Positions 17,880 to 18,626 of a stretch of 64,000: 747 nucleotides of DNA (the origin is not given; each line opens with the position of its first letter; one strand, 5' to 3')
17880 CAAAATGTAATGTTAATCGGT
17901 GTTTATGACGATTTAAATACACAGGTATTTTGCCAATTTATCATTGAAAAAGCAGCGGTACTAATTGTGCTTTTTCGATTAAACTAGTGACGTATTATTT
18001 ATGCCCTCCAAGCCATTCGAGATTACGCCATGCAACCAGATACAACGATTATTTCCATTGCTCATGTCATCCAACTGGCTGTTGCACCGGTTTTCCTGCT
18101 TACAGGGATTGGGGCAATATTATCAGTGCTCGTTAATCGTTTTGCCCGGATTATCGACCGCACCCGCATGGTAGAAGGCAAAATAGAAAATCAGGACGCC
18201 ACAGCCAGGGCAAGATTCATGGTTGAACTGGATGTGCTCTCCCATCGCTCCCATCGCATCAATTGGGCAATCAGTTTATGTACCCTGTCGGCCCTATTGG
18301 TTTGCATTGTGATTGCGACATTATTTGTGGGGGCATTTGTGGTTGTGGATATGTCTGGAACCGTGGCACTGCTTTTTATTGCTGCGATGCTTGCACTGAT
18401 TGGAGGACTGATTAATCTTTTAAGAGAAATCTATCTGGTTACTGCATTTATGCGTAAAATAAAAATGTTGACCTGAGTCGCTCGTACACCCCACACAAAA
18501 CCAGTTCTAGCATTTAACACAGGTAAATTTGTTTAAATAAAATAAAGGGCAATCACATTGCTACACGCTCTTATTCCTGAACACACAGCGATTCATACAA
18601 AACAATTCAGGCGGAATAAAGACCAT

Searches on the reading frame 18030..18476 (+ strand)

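Call 10: search_protein_families(library=pfam, proteins=[window:18030-18476:+], max_evalue=0.00001)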
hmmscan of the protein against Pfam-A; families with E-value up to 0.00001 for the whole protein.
window:18030-18476:+ (148 aa): 1 family
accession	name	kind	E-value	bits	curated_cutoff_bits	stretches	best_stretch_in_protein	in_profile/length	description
PF11026.13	DUF2721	-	4.5e-34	117.6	28.3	1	17-141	1-127/129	Protein of unknown function (DUF2721)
